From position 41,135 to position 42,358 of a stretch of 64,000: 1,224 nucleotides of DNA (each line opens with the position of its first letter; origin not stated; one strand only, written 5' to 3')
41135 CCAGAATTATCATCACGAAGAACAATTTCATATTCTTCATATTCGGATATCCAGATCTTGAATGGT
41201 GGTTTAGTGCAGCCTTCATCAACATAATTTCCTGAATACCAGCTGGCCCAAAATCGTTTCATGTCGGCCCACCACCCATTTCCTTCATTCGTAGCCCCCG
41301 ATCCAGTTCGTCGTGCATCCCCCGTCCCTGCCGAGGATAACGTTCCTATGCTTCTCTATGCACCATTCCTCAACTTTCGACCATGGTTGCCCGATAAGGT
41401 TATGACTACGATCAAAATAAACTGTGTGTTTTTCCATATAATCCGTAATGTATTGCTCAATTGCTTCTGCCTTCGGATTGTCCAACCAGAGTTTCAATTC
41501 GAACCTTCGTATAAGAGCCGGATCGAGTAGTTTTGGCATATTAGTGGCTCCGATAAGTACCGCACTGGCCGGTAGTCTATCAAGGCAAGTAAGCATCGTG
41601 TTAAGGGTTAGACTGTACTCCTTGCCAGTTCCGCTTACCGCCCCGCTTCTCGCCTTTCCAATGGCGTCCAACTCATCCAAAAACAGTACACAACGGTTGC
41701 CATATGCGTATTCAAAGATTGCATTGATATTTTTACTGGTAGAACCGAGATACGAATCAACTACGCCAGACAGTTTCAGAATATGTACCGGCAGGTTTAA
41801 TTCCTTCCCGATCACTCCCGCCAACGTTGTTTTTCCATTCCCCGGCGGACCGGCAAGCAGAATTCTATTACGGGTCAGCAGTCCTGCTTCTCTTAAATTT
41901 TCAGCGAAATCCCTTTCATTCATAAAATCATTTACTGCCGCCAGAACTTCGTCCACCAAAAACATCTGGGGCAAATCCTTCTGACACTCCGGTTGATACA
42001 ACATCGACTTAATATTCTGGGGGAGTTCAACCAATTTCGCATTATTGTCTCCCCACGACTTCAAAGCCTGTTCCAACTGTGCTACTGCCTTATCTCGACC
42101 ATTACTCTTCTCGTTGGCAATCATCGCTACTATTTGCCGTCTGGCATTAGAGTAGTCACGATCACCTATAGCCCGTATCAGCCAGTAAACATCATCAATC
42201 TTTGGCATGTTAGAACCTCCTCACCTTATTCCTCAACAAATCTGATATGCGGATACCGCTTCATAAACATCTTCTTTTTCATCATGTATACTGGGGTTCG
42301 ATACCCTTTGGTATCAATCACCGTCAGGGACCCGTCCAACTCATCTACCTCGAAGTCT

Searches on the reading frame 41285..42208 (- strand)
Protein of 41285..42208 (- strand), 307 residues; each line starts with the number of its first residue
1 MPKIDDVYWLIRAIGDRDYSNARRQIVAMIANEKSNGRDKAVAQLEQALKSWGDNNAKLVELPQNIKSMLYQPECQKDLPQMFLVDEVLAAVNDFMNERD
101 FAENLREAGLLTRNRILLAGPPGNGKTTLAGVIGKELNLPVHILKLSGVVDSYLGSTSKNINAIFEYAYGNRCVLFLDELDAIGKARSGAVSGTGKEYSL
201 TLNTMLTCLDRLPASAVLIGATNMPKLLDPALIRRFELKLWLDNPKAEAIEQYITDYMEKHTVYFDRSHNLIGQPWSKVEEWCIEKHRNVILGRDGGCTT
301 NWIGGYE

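Call 29: search_protein_families(library=pfam, proteins=[window:41285-42208:-], max_evalue=0.001)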
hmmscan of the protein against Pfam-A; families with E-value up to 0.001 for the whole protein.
window:41285-42208:- (307 aa): 5 families
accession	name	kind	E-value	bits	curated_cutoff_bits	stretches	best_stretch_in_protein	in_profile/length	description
PF00004.35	AAA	-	9.2e-30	104.2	21.2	1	116-242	1-129/131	ATPase family associated with various cellular activities (AAA)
PF05496.18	RuvB_N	-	6.6e-07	29.7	27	1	114-188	34-101/159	Holliday junction DNA helicase RuvB P-loop domain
PF06068.19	TIP49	-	0.00025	20.8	23.8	0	111-148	48-85/347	TIP49 P-loop domain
PF07728.20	AAA_5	-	0.00035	21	22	0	116-236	2-139/139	AAA domain (dynein-related subfamily)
PF13173.12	AAA_14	-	0.00072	20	27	0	115-184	4-75/129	AAA domain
